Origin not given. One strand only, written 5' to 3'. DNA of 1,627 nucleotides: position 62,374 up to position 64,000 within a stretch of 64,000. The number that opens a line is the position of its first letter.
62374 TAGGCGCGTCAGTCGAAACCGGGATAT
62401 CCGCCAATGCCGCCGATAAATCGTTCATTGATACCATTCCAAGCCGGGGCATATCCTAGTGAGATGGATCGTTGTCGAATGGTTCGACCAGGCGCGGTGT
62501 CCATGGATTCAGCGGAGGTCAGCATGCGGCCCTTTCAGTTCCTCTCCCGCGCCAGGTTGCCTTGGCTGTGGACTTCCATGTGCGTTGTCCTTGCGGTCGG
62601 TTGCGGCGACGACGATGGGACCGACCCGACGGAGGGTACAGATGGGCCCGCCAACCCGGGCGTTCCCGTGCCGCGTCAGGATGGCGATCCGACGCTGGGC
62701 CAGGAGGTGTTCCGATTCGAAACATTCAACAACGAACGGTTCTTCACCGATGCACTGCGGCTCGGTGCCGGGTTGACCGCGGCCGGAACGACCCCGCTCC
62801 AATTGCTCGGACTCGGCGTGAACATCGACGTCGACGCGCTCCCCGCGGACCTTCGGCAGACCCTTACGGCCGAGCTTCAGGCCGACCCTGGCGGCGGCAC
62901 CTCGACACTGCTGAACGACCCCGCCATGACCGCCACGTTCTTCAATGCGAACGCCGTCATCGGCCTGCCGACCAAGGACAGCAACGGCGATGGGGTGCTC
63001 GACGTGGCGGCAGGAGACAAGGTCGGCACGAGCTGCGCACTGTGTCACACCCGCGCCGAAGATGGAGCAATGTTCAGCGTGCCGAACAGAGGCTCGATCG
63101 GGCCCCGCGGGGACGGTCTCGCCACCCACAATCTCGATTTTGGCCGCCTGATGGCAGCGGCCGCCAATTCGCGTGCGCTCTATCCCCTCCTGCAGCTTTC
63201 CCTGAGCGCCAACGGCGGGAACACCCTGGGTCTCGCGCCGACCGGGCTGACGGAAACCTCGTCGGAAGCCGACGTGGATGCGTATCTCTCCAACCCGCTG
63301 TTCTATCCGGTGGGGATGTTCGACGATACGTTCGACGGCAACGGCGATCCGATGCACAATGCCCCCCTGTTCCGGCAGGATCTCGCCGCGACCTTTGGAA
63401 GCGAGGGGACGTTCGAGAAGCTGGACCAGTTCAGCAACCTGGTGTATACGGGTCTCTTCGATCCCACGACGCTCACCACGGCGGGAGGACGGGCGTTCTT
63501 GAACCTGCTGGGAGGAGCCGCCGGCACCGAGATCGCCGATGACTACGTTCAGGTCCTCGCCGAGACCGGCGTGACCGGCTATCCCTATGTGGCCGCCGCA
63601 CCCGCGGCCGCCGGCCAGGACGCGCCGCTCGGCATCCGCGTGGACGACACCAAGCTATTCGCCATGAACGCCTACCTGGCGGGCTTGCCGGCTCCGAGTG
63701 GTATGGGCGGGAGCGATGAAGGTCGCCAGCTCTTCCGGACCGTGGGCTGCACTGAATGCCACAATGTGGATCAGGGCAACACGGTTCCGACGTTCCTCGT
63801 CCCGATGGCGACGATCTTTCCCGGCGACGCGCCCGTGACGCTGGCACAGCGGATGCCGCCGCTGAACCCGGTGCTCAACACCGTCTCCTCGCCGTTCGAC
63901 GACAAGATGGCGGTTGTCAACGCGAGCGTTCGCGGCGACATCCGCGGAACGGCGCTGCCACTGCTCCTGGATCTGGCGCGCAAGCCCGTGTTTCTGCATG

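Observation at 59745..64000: Tandem paralogs 2 and 3 followed by a di-haem cytochrome c lipoprotein missing from the ORF track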

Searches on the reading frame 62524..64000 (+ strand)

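Call 3: search_protein_families(library=pfam, proteins=[window:62524-64000:+], max_evalue=0.01)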
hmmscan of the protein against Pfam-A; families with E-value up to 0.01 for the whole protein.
window:62524-64000:+ (492 aa): 1 family
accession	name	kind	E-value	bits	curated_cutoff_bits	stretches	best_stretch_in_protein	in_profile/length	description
PF00034.26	Cytochrom_C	-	0.00063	21.5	21.3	0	398-423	2-26/90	Cytochrome c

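Call 4: search_protein_families(library=ncbifam, proteins=[window:62524-64000:+], max_evalue=0.01)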
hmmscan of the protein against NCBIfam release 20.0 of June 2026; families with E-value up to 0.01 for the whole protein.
window:62524-64000:+ (492 aa): 0 families

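Call 5: find_homologous_proteins(query=window:62524-64000:+)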
Query window:62524-64000:+ (492 aa): 1541 proteins with E <= 0.001 among 8000 candidates; the best 120 are listed.
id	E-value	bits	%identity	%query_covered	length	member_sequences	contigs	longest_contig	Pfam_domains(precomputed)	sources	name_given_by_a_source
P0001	0.0e+0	1054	100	96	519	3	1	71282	-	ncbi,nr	ncbi:MAG: hypothetical protein H0T86_09855 [Gemmatimonadales bacterium]|nr:hypothetical protein [Gem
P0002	1.1e-291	986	90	100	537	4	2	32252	PF00034.27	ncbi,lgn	-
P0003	2.2e-281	952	86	100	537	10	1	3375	-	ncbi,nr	ncbi:MAG: hypothetical protein M3Q75_12170 [Gemmatimonadota bacterium]|nr:hypothetical protein [Gemm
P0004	5.1e-278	941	86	100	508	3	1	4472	-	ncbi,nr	ncbi:MAG: hypothetical protein H0T44_03800, partial [Gemmatimonadales bacterium]|nr:hypothetical pro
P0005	4.4e-240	816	79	95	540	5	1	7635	-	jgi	-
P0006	2.1e-236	804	76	99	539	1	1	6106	-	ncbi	-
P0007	2.4e-236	803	76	97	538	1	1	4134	-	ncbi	-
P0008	1.7e-229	781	77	96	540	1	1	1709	PF00034.27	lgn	-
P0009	1.3e-220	752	72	99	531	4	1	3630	PF00034.27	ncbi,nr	ncbi:MAG: hypothetical protein M3466_00430 [Gemmatimonadota bacterium]|nr:hypothetical protein [Gemm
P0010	2.1e-218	744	73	97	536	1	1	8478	-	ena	-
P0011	5.0e-217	740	72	97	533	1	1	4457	PF00034.27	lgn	-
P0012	1.1e-216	739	74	96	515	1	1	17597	PF00034.27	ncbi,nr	ncbi:MAG: hypothetical protein H7Z74_00710 [Anaerolineae bacterium]|nr:hypothetical protein [Gemmati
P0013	1.1e-215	735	71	99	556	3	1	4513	PF00034.27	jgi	-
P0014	2.2e-215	734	75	92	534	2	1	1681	-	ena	-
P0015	2.3e-215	734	73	96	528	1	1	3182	PF00034.27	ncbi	-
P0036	8.9e-205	699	67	98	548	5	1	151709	PF00034.27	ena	-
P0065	6.7e-198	677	68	92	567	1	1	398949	-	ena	-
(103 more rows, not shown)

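Call 6: search_solved_structures(query=window:62524-64000:+, max_evalue=1, show_alignments=2)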
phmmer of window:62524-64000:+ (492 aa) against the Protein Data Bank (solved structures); distinct sequences matched with E-value up to 1: 0.

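Call 7: find_encoding_contigs(protein=P0001, flank=10000, max_places=4)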
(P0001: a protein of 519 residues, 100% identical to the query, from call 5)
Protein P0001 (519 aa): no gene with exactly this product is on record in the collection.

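Call 14: find_encoding_contigs(protein=P0002, flank=10000, max_places=2)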
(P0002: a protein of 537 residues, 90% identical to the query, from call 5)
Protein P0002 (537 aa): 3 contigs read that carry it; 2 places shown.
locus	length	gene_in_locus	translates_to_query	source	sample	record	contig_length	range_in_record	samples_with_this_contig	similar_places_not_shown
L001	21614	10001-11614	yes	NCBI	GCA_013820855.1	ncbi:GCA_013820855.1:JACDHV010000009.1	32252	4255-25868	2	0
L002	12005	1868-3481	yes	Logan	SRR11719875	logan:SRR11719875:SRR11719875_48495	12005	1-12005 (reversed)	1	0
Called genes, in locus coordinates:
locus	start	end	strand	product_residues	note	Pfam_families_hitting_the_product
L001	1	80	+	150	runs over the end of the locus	PF00359:PTS_EIIA_2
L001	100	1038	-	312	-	PF00392:GntR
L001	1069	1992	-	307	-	PF00392:GntR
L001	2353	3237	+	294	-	PF00165:HTH_AraC (faint), PF12833:HTH_18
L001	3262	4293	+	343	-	PF08240:ADH_N, PF00107:ADH_zinc_N, PF13602:ADH_zinc_N_2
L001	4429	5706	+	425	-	PF10282:Lactonase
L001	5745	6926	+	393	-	PF24298:DUF7482 (faint)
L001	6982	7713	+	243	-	PF13668:Ferritin_2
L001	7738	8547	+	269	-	PF13668:Ferritin_2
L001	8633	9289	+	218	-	-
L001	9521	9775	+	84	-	-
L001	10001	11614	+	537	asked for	PF00034:Cytochrom_C (faint)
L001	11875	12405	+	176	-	PF04224:DUF417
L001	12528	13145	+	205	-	PF13628:DUF4142, PF03713:DUF305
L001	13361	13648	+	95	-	PF00106:adh_short (weak), PF13561:adh_short_C2 (weak)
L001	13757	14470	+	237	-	-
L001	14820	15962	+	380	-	PF24298:DUF7482 (weak)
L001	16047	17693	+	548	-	PF00034:Cytochrom_C (faint)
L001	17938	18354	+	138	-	-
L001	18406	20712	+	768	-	-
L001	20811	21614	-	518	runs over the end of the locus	PF00117:GATase, PF07722:Peptidase_C26, PF02540:NAD_synthase (faint), PF03054:tRNA_Me_trans (faint), PF00958:GMP_synt_C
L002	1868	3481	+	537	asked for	PF00034:Cytochrom_C (faint)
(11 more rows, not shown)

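Call 15: find_encoding_contigs(protein=P0036, flank=8000, max_places=2)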
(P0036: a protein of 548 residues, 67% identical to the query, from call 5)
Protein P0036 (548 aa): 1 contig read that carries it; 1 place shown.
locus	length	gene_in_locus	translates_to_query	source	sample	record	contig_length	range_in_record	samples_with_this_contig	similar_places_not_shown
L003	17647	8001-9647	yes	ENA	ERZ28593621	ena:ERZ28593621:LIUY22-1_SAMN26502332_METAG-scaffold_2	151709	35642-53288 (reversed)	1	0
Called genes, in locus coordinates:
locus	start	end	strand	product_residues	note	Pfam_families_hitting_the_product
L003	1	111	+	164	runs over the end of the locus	PF00731:AIRC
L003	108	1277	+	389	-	PF22660:RS_preATP-grasp-like, PF02222:ATP-grasp, PF17769:PurK_C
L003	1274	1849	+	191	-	PF11138:DUF2911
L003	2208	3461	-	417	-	PF00155:Aminotran_1_2, PF00266:Aminotran_5, PF01053:Cys_Met_Meta_PP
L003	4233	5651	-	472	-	PF00990:GGDEF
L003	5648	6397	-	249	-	PF00731:AIRC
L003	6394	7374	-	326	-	PF01207:Dus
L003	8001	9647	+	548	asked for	PF00034:Cytochrom_C (faint)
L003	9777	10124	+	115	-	PF04224:DUF417 (weak)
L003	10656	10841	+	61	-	-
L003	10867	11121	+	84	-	-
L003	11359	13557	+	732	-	-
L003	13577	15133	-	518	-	PF00117:GATase, PF07722:Peptidase_C26, PF02540:NAD_synthase (weak), PF03054:tRNA_Me_trans (faint), PF00958:GMP_synt_C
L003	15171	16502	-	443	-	PF00278:Orn_DAP_Arg_deC, PF01168:Ala_racemase_N, PF02784:Orn_Arg_deC_N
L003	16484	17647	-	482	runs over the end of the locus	PF00587:tRNA-synt_2b, PF03129:HGTP_anticodon, PF09180:ProRS-C_1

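Call 16: find_encoding_contigs(protein=P0065, flank=8000, max_places=2)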
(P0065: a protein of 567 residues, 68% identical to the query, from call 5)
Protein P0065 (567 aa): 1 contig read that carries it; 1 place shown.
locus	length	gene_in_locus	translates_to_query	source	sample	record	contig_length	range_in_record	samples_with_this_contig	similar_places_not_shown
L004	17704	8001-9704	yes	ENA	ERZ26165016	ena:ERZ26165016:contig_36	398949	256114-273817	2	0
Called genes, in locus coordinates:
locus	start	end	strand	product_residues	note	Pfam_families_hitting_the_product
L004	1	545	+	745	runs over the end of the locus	-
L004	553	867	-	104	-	-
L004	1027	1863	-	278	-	PF04389:Peptidase_M28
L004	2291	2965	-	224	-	PF02872:5_nucleotid_C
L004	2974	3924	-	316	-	PF03462:PCRF, PF00472:RF-1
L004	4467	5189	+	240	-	PF00072:Response_reg, PF00486:Trans_reg_C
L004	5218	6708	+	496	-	PF00512:HisKA, PF02518:HATPase_c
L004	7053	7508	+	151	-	PF01047:MarR (weak), PF13404:HTH_AsnC-type, PF13412:HTH_24, PF01037:AsnC_trans_reg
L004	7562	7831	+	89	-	-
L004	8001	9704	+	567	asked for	-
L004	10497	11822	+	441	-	PF13524:Glyco_trans_1_2, PF13692:Glyco_trans_1_4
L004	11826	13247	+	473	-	PF13450:NAD_binding_8, PF01593:Amino_oxidase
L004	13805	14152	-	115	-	-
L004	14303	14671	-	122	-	-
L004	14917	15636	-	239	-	PF14261:DUF4351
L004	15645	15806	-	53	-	-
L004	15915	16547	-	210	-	PF01022:HTH_5 (weak), PF13412:HTH_24 (weak), PF08279:HTH_11 (weak), PF12840:HTH_20 (weak), PF14196:ATC_hydrolase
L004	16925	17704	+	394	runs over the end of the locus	PF04055:Radical_SAM, PF06969:HemN_C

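Call 20: find_related_loci(query=A1, collection=genome_contigs, flank=10000)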
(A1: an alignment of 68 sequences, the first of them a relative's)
Query A1 (519 aa) in genome_contigs; peptide patterns used: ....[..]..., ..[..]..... (x = any residue, [..] = any of these).
249 stretches matched a pattern; 238 encode a relative of the query (tblastn E <= 1e-3); the best 80 are kept; 79 distinct loci.
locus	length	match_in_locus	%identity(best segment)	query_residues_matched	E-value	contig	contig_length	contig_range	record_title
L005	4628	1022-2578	91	1-519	0e+0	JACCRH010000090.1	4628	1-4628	MAG: Gemmatimonadales bacterium isolate MGR_bin17 SD2897-2912_k127_1433688, whole genome shotgun sequence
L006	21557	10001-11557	91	1-519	0e+0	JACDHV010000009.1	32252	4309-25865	MAG: Gemmatimonadales bacterium isolate MGR_bin447 SD2911_NODE_194_length_32252_cov_1.553089, whole genome shotgun seque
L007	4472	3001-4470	87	1-490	0e+0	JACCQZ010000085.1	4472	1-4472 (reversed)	MAG: Gemmatimonadales bacterium isolate MGR_bin9 SD2897-2912_k127_3774350, whole genome shotgun sequence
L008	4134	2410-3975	76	1-518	0e+0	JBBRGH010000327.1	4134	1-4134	MAG: Gemmatimonadales bacterium isolate Co_metawrap_2612 Cmw_2612_k141_3150003_length_4134_cov_11.0000, whole genome sho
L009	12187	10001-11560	73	1-519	0e+0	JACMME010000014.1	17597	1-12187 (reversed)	MAG: Gemmatimonadaceae bacterium isolate ES-bin-78 ES-bin-78-contig-k141_516437, whole genome shotgun sequence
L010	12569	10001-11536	70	1-518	0e+0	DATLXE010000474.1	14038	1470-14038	MAG TPA_asm: Gemmatimonadaceae bacterium isolate SMAG_U13238 k141_162195, whole genome shotgun sequence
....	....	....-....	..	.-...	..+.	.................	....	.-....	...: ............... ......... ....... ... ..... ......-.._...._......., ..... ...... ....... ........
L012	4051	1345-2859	70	20-519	0e+0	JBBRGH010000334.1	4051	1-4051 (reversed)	MAG: Gemmatimonadales bacterium isolate Co_metawrap_2612 Cmw_2612_k141_18927566_length_4051_cov_6.9877, whole genome sho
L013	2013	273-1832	70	8-519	0e+0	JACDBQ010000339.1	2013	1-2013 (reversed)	MAG: Acidobacteria bacterium isolate MGR_bin286 SD2897-2912_k127_8472441, whole genome shotgun sequence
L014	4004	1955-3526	68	2-517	0e+0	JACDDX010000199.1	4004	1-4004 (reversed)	MAG: Gemmatimonadales bacterium isolate MGR_bin345 SD2901_NODE_7183_length_4004_cov_1.853237, whole genome shotgun seque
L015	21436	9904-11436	67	4-517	0e+0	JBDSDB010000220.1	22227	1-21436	MAG: Gemmatimonadaceae bacterium isolate cluster1_bin.171 k127_14039019, whole genome shotgun sequence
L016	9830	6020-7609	66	2-519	0e+0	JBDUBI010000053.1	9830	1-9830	MAG: Acidobacteriota bacterium isolate cluster4_bin.210 NODE_19199_length_9830_cov_11.227417, whole genome shotgun seque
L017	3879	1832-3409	65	1-519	0e+0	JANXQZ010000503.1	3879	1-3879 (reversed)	MAG: Bryobacterales bacterium isolate GL140_5_concoct_53_sub GL140_5_k141_3129214, whole genome shotgun sequence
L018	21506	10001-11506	68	20-516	0e+0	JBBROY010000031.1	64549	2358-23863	MAG: Gemmatimonadales bacterium isolate La1_metabat2.359 LA1C_B2.359_k141_3775146L_64549_cov_21.1955, whole genome shotg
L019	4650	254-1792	69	1-517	0e+0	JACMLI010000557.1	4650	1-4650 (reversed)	MAG: Gemmatimonadaceae bacterium isolate ES-bin-29 ES-bin-29-contig-k141_10094731, whole genome shotgun sequence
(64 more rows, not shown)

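Call 26: predict_structure(alignment_id=A1)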
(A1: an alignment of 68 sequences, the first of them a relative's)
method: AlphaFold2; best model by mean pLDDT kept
length: 519 residues; sequences in the alignment: 68
mean_pLDDT: 75.4   pTM: 0.80
mean pLDDT of the five models: 75.4, 74.7, 72.4, 72.2, 64.5
residues with pLDDT >= 90: 148; 70-90: 202; 50-70: 79; < 50: 90
segments of 3 or more residues with pLDDT < 50: 5-17, 250-279, 428-430, 435-467, 469-474
pLDDT, mean of each block of 10 residues (from residue 1): 45 47 77 78 86 80 92 97 98 98 97 97 97 92 93 89 93 93 84 86 77 66 79 88 67 41 36 37 73 86 86 83 91 84 83 87 81 76 89 74 61 62 53 46 38 38 45 54 83 72 91 74
secondary structure, 60 per line:
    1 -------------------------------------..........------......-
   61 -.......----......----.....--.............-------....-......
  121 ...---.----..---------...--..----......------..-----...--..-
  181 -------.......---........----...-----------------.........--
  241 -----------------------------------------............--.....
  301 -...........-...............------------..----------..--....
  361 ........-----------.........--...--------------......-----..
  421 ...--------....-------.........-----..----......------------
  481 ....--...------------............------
elements in order: H38-47 H54-59 H62-68 H73-78 H90-102 H110-113 H115-123 H154-157 E173-175 H188-194 H198-205 H230-238 H282-293 H296-300 H302-312 H314-328 H357-368 H380-388 H410-413 E419-423 E432-435 H443-451 H463-468 H481-484 H502-513

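Call 28: search_protein_representatives(protein=P0001)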
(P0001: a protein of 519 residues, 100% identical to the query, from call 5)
Query: 519 residues. Proteins with E-value up to 0.001 (for the whole library): 829; up to 1e-10: 258; up to 1e-30: 71. The best 150 are listed.
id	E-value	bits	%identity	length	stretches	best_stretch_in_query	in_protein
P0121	2.0e-196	670.3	63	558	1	19-518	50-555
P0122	9.3e-144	496.5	53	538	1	38-517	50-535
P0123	2.2e-136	472.2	55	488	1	8-457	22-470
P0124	6.2e-134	464.1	54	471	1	44-518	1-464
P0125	8.6e-131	453.7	49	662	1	11-518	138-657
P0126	2.7e-117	409.2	61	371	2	236-516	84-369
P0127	3.1e-107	376.0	48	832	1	21-516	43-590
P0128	3.5e-102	359.3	51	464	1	96-517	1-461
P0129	1.0e-101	357.8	63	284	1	247-517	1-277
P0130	1.6e-98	347.2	47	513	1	14-517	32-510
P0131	5.0e-91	322.5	43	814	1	10-517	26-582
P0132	4.5e-90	319.4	49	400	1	22-374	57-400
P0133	1.6e-85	304.4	48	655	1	35-517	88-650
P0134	6.9e-85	302.3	50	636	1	18-516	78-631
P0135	3.2e-82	293.5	55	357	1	244-518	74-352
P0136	4.1e-77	276.6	43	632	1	9-518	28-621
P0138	4.3e-72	260.1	44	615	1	6-507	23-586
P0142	2.0e-65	238.1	38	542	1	38-512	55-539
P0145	8.1e-61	222.9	37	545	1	40-512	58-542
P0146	2.2e-60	221.5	36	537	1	23-512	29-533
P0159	1.2e-45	172.8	37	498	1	36-514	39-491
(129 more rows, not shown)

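Call 29: search_protein_families(library=pfam, proteins=[P0001, P0142, P0145, P0146, P0159, P0127, P0131, P0125, P0136, P0138], max_evalue=1)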
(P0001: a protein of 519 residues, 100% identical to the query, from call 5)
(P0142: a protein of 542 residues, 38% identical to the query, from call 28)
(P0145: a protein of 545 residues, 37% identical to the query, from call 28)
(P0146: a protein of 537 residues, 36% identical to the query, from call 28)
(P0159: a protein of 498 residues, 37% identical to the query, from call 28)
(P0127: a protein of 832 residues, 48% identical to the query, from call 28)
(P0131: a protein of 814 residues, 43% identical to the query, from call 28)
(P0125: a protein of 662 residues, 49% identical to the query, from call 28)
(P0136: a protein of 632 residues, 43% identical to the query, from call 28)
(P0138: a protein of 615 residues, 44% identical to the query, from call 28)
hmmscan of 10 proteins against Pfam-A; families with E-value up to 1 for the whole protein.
P0001 (519 aa): 3 families
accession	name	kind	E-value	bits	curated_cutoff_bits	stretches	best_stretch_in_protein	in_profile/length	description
PF00034.26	Cytochrom_C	-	5.9e-05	24.7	21.3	1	380-405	2-26/90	Cytochrome c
PF13442.11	Cytochrome_CBB3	-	0.019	15.7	27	0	380-401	4-24/68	Cytochrome C oxidase, cbb3-type, subunit III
PF21419.2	RoxA-like_Cyt-c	-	0.031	14.3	26.7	1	472-488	16-32/39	RoxA-like, cytochrome c-like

P0142 (542 aa): 3 families
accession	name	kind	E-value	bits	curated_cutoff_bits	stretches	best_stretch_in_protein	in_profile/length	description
PF13442.11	Cytochrome_CBB3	-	3.1e-06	27.8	27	1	402-431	1-25/68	Cytochrome C oxidase, cbb3-type, subunit III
PF00034.26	Cytochrom_C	-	8.5e-05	24.2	21.3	1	404-438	1-35/90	Cytochrome c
PF03150.19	CCP_MauG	-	0.12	13.5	25.6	0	161-176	19-34/149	Di-haem cytochrome c peroxidase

P0145 (545 aa): 5 families
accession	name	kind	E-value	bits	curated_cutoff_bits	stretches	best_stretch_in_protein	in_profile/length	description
PF13442.11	Cytochrome_CBB3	-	0.00034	21.3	27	1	407-424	3-20/68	Cytochrome C oxidase, cbb3-type, subunit III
PF00034.26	Cytochrom_C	-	0.0055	18.4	21.3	0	408-425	2-19/90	Cytochrome c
PF21419.2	RoxA-like_Cyt-c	-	0.0071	16.3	26.7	1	489-519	2-32/39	RoxA-like, cytochrome c-like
PF03150.19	CCP_MauG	-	0.0086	17.1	25.6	0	416-437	22-43/149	Di-haem cytochrome c peroxidase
PF14522.11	Cytochrome_C7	-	0.18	12.1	24.8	0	413-430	39-56/67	Cytochrome c7 and related cytochrome c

P0146 (537 aa): 3 families
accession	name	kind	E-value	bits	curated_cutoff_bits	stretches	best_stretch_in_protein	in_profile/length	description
PF13442.11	Cytochrome_CBB3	-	0.00063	20.5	27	1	398-415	3-20/68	Cytochrome C oxidase, cbb3-type, subunit III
PF00034.26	Cytochrom_C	-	0.0072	18.1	21.3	0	398-414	1-17/90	Cytochrome c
PF25017.1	zf-C2HC_3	-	0.43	11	24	1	144-166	12-34/47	C2HC zinc finger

P0159 (498 aa): 3 families
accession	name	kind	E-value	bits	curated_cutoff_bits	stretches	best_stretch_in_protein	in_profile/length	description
PF21419.2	RoxA-like_Cyt-c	-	1.1e-09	38.1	26.7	1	434-466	1-33/39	RoxA-like, cytochrome c-like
PF00034.26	Cytochrom_C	-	0.00051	21.8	21.3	0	363-381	2-19/90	Cytochrome c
PF13442.11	Cytochrome_CBB3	-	0.00064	20.4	27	0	362-385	3-24/68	Cytochrome C oxidase, cbb3-type, subunit III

P0127 (832 aa): 2 families
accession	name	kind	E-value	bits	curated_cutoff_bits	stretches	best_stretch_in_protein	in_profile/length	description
PF00034.26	Cytochrom_C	-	0.0013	20.4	21.3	1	439-470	2-30/90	Cytochrome c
PF09086.16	DUF1924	-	0.06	14.1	22.5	0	436-465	6-39/96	Domain of unknown function (DUF1924)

P0131 (814 aa): 2 families
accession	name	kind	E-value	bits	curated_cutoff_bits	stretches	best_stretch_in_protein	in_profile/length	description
PF01833.30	TIG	-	7.7e-05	23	20.9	1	601-671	11-72/84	IPT/TIG domain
PF00034.26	Cytochrom_C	-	8.9e-05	24.2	21.3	1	429-580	2-89/90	Cytochrome c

P0125 (662 aa): 6 families
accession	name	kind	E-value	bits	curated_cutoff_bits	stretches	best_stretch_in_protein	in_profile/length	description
PF23657.1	DUF7151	-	1e-21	77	27.2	2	110-154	2-46/46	Domain of unknown function (DUF7151)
PF00034.26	Cytochrom_C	-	0.00018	23.2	21.3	0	522-574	3-50/90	Cytochrome c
PF21419.2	RoxA-like_Cyt-c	-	0.0051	16.8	26.7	1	611-628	15-32/39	RoxA-like, cytochrome c-like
PF01391.23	Collagen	-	0.0096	16.1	27.2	1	24-42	37-55/60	Collagen triple helix repeat (20 copies)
PF08139.17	LPAM_1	-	0.075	13.9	20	1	7-21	3-17/18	Prokaryotic membrane lipoprotein lipid attachment site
PF08044.16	DUF1707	-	0.12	12.9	27.6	1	213-233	13-33/53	DUF1707 SHOCT-like domain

P0136 (632 aa): 5 families
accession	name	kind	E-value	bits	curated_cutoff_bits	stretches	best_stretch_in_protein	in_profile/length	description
PF00034.26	Cytochrom_C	-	7e-07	30.9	21.3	1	462-511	2-47/90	Cytochrome c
PF09086.16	DUF1924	-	0.003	18.3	22.5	1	457-488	4-39/96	Domain of unknown function (DUF1924)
PF13442.11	Cytochrome_CBB3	-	0.1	13.4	27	0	460-485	2-20/68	Cytochrome C oxidase, cbb3-type, subunit III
PF14522.11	Cytochrome_C7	-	0.12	12.6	24.8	0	191-202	12-51/67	Cytochrome c7 and related cytochrome c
PF22113.1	Mtrc-MtrF_II-IV_dom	-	0.13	12.2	30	0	474-488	80-94/176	Outer membrane cytochrome MtrC/MtrF-like, domains II/IV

P0138 (615 aa): 2 families
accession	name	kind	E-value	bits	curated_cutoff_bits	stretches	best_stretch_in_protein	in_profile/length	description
PF00034.26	Cytochrom_C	-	0.099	14.4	21.3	0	437-480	4-40/90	Cytochrome c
PF03150.19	CCP_MauG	-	0.3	12.1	25.6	0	431-458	1-30/149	Di-haem cytochrome c peroxidase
